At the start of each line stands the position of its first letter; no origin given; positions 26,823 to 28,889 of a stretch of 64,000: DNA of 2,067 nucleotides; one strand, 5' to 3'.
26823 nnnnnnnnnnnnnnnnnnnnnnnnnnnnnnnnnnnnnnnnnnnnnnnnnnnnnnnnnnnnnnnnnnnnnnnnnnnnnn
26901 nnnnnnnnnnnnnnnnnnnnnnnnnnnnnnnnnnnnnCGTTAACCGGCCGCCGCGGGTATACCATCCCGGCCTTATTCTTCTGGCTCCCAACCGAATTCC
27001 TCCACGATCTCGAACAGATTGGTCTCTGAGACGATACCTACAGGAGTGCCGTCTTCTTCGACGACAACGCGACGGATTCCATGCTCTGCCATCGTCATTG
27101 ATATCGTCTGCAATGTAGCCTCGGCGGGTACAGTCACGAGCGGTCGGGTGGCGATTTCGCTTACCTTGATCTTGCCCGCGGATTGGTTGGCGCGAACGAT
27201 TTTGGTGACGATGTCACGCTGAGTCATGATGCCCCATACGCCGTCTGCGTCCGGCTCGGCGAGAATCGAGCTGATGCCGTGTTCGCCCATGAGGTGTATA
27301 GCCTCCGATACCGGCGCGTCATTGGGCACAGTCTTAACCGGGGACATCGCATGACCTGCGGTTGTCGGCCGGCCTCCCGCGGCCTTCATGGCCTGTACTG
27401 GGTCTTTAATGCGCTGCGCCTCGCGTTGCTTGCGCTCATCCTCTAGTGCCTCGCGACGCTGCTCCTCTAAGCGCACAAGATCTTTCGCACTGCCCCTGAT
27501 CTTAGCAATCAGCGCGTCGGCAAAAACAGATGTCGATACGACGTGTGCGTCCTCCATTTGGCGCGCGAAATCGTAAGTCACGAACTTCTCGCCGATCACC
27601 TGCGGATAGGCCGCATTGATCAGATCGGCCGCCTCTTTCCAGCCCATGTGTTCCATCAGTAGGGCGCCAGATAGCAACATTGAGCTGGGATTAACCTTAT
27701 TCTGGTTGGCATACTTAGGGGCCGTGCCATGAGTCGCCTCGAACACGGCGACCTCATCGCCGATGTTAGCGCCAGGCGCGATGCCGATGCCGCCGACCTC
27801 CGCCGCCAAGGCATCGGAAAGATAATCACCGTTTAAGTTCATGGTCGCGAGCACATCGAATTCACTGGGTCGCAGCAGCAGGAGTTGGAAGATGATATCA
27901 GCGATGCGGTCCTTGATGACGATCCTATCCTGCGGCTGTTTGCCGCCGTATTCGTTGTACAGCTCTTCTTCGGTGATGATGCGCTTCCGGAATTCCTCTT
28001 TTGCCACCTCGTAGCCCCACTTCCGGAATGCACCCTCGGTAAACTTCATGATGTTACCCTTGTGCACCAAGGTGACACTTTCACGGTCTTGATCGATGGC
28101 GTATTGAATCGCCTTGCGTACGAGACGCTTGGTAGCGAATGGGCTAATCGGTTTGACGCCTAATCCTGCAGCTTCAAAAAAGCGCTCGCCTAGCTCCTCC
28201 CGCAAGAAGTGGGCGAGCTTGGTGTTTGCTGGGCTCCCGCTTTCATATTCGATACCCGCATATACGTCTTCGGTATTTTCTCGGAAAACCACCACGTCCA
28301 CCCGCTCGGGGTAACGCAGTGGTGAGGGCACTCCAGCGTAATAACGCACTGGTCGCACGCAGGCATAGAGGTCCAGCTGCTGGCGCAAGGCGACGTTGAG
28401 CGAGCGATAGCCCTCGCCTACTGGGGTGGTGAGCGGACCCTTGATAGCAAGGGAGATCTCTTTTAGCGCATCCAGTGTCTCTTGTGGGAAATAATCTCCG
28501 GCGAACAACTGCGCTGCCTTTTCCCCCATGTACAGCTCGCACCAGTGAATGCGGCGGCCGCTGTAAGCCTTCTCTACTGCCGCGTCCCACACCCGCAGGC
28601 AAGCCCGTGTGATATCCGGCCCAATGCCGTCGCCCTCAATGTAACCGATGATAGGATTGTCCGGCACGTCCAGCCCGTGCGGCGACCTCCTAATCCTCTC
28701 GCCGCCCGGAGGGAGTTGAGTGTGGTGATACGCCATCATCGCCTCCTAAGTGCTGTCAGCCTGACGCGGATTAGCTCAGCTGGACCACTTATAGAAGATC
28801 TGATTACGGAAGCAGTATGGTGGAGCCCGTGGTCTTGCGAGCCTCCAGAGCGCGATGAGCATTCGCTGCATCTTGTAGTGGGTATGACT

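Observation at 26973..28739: Second isocitrate dehydrogenase fused to a tandem CBS domain, with the canonical icd directly after aceBA and no aceK in view.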

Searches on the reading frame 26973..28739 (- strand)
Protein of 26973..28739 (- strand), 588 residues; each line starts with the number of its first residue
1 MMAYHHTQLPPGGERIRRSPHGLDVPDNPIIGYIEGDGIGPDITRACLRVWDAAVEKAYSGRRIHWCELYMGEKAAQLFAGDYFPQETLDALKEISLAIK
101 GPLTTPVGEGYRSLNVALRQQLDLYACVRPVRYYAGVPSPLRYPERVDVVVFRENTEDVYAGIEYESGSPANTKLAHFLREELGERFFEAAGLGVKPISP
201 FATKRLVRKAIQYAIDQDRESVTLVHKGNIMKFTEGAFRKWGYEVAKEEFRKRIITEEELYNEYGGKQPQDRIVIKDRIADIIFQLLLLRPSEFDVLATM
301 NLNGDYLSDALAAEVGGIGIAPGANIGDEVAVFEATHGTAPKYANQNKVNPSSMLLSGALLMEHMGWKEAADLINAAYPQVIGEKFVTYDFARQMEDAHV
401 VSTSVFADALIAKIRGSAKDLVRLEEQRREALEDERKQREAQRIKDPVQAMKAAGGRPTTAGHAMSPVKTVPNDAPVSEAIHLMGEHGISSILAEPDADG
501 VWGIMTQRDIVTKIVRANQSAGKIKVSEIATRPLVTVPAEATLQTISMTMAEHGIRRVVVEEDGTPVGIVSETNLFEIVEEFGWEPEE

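Call 3: search_protein_families(library=pfam, proteins=[window:26973-28739:-], max_evalue=0.01)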
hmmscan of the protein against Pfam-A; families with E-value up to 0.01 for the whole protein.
window:26973-28739:- (588 aa): 2 families
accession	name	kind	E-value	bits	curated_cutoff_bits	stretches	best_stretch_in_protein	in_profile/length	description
PF00180.25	Iso_dh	-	2.3e-88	297.2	27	1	31-409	2-347/348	Isocitrate/isopropylmalate dehydrogenase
PF00571.33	CBS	-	1.6e-22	80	24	2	526-579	1-55/57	CBS domain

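Call 4: search_protein_families(library=ncbifam, proteins=[window:26973-28739:-], max_evalue=0.01)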
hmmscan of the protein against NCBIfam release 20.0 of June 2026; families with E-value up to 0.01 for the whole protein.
window:26973-28739:- (588 aa): 25 families
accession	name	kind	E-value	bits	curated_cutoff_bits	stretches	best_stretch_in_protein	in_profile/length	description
TIGR00183.1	prok_nadp_idh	equivalog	6.9e-188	624.7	567.3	1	7-414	5-416/417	isocitrate dehydrogenase (NADP(+))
NF005425.0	PRK07006.1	equivalog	1.7e-184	613.4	490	1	5-413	3-415/416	NADP-dependent isocitrate dehydrogenase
NF005610.0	PRK07362.1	equivalog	2e-146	488.4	585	2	2-260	2-272/474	NADP-dependent isocitrate dehydrogenase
NF005036.0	PRK06451.1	equivalog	1.1e-143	479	484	1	9-414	4-408/412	NADP-dependent isocitrate dehydrogenase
NF006673.0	PRK09222.1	equivalog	1.3e-80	271.8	509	1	31-440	7-367/482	NADP-dependent isocitrate dehydrogenase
NF006529.0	PRK08997.1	equivalog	2.1e-69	234.1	510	1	31-413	6-334/335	isocitrate dehydrogenase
TIGR02924.1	ICDH_alpha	equivalog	3.1e-65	221.1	561.35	1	34-431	6-354/473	isocitrate dehydrogenase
TIGR02088.1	LEU3_arch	subfamily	3.5e-63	213.8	409.8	1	33-400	3-319/324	isopropylmalate/isohomocitrate dehydrogenases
NF040626.1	AksF2_Meth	equivalog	2.4e-57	194.7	540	1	31-394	4-316/333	homoisocitrate dehydrogenase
TIGR00175.1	mito_nad_idh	equivalog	8.8e-57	192.7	432.4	2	196-396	141-322/334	isocitrate dehydrogenase (NAD(+))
NF040619.1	AksF_Meth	equivalog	2.2e-51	175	500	1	31-400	4-339/343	homoisocitrate dehydrogenase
NF002898.0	PRK03437.1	equivalog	6.9e-48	163.7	393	2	32-248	8-207/347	3-isopropylmalate dehydrogenase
TIGR02089.1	TTC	equivalog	2.2e-36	125.5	470.4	1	31-400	6-344/352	tartrate dehydrogenase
NF040855.1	iso_homocit_dh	equivalog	3.1e-32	112.2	680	2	272-393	185-304/345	isocitrate--homoisocitrate dehydrogenase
NF006048.0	PRK08194.1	equivalog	1.4e-30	106.6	501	2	277-400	215-341/352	tartrate dehydrogenase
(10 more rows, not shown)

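Call 7: find_homologous_proteins(query=window:26973-28739:-, max_evalue=1e-10)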
Query window:26973-28739:- (588 aa): 8000 proteins with E <= 1e-10 among 8000 candidates; the best 120 are listed.
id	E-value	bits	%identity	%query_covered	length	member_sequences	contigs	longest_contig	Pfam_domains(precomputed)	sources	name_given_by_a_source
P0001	0.0e+0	1290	98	100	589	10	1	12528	PF00180.26,PF00571.34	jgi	jgi:isocitrate dehydrogenase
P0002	0.0e+0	1145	86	100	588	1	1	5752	PF00180.26,PF00571.34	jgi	jgi:isocitrate dehydrogenase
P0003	0.0e+0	1113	84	100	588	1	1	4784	PF00180.26,PF00571.34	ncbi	-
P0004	0.0e+0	1107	84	100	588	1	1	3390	PF00180.26,PF00571.34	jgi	jgi:isocitrate dehydrogenase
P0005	0.0e+0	1059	80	100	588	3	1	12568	PF00180.26,PF00571.34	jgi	jgi:isocitrate dehydrogenase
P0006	0.0e+0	1053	80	100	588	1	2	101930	PF00180.26,PF00571.34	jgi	-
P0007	0.0e+0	1052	80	100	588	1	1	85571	PF00180.26,PF00571.34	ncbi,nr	ncbi:MAG: isocitrate dehydrogenase (NADP(+)) [Gammaproteobacteria bacterium]|nr:isocitrate dehydroge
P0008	0.0e+0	1051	80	100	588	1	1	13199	PF00180.26,PF00571.34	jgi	-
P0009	0.0e+0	1032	81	96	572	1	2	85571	PF00180.26,PF00571.34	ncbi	-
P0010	0.0e+0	1032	81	96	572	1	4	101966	PF00180.26,PF00571.34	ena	-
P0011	2.6e-296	1002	74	100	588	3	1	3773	PF00180.26,PF00571.34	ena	-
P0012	8.6e-295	997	74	100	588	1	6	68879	PF00180.26,PF00571.34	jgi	jgi:isocitrate dehydrogenase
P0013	3.3e-294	995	74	100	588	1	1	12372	PF00180.26,PF00571.34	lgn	-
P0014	1.2e-293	993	74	100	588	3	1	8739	PF00180.26,PF00571.34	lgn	-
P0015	1.8e-293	993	74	100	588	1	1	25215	PF00180.26,PF00571.34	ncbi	-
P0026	2.5e-287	972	72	100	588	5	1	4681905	PF00180.26,PF00571.34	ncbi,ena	-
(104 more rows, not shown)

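Call 9: find_encoding_contigs(protein=window:26973-28739:-, flank=10000, max_places=6)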
Protein window:26973-28739:- (588 aa): no gene with exactly this product is on record in the collection.

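Call 12: search_solved_structures(query=window:26973-28739:-, max_evalue=0.00001, show_alignments=2)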
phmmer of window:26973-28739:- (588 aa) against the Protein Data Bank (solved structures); distinct sequences matched with E-value up to 0.00001: 93 (the best 60 are shown).
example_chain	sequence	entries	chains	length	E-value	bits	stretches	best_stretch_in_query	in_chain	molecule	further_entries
5m2e_A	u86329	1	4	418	1.7e-158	532.1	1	2-414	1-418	Isocitrate dehydrogenase [NADP]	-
2iv0_A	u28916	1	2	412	3.3e-157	527.8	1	2-414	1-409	ISOCITRATE DEHYDROGENASE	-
1ai2_A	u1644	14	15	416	5.2e-155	520.6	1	9-412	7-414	ISOCITRATE DEHYDROGENASE | Isocitrate dehydrogenase [NADP] | NADP ISOCITRATE DEHYDROGENASE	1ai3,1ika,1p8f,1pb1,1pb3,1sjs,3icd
4p69_C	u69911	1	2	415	5.4e-155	520.5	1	9-412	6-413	Isocitrate dehydrogenase [NADP]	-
1bl5_A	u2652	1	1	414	5.7e-155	520.4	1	9-412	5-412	ISOCITRATE DEHYDROGENASE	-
1idd_A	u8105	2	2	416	1.9e-154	518.7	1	9-412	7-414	ISOCITRATE DEHYDROGENASE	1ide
6icd_A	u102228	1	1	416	1.9e-154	518.7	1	9-412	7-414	ISOCITRATE DEHYDROGENASE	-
1hj6_A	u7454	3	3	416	1.9e-154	518.7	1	9-412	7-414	ISOCITRATE DEHYDROGENASE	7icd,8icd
4ajb_A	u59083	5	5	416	3.6e-154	517.8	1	9-412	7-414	NADP ISOCITRATE DEHYDROGENASE | ISOCITRATE DEHYDROGENASE [NADP]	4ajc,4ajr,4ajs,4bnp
1cw1_A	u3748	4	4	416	3.6e-154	517.8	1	9-412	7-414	ISOCITRATE DEHYDROGENASE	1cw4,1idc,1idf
1cw7_A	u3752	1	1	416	3.6e-154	517.8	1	9-412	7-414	ISOCITRATE DEHYDROGENASE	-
6c0e_A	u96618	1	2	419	1.7e-153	515.6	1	2-412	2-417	Isocitrate dehydrogenase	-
1grp_A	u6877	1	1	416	2.3e-153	515.1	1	9-412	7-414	ISOCITRATE DEHYDROGENASE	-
1gro_A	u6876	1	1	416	8.4e-153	513.3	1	9-412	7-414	ISOCITRATE DEHYDROGENASE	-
3dms_A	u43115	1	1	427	1.4e-152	512.5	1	2-412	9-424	Isocitrate dehydrogenase [NADP]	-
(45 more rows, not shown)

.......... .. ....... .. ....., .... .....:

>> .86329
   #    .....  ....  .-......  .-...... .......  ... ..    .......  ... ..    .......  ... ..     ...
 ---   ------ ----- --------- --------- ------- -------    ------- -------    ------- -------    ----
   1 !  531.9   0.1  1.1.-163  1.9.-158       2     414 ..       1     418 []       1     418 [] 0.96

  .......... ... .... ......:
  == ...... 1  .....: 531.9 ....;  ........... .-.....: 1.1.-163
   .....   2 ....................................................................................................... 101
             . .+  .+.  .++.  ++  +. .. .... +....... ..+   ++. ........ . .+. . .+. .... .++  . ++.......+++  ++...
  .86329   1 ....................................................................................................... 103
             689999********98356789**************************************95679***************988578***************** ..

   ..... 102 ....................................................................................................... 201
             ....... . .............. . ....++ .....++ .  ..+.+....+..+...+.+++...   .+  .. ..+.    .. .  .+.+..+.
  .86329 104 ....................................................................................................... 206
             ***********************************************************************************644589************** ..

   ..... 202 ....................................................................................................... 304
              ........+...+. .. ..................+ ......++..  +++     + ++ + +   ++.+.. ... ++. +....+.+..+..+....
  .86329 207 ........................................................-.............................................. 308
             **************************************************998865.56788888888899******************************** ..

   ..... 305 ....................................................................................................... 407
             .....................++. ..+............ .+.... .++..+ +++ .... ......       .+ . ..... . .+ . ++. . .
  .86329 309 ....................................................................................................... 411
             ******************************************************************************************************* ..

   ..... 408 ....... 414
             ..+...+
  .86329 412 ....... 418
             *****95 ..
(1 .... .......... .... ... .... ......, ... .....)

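Call 15: find_encoding_contigs(protein=P0026, flank=10000, max_places=3)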
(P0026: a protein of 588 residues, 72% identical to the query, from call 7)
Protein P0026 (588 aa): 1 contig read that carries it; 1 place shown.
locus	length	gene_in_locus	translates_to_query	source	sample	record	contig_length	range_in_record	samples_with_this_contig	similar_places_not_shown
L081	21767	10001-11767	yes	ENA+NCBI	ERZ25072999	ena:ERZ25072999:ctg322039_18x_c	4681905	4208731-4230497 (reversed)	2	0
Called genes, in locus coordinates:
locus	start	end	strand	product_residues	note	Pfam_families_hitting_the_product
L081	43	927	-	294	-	PF03692:CxxCxxCC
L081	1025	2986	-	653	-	PF00890:FAD_binding_2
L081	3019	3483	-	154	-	PF13237:Fer4_10 (faint), PF25160:LdpA_Fe-S-bd (faint), PF12838:Fer4_7, PF13187:Fer4_9 (weak), PF00037:Fer4 (weak), PF12139:APS-reductase_C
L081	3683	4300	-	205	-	-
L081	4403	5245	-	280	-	PF01790:LGT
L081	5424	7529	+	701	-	PF03190:Thioredox_DsbH, PF13899:Thioredoxin_7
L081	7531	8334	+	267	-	PF14371:DUF4412 (faint)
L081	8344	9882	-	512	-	PF01019:G_glu_transpept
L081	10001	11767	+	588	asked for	PF00180:Iso_dh, PF00571:CBS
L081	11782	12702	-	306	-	PF00892:EamA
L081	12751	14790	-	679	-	PF00009:GTP_EFTU, PF01926:MMR_HSR1 (weak), PF22042:EF-G_D2 (weak), PF14492:EFG_III, PF03764:EFG_IV, PF00679:EFG_C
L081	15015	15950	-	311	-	PF00294:PfkB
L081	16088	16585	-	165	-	PF00578:AhpC-TSA, PF08534:Redoxin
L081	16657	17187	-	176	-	PF01475:FUR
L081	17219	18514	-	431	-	PF00999:Na_H_Exchanger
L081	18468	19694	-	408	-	PF01494:FAD_binding_3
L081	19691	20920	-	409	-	PF00890:FAD_binding_2 (faint), PF01266:DAO (faint), PF01494:FAD_binding_3, PF05834:Lycopene_cycl (faint), PF07992:Pyr_redox_2 (weak)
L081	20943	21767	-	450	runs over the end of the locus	PF05195:AMP_N, PF00557:Peptidase_M24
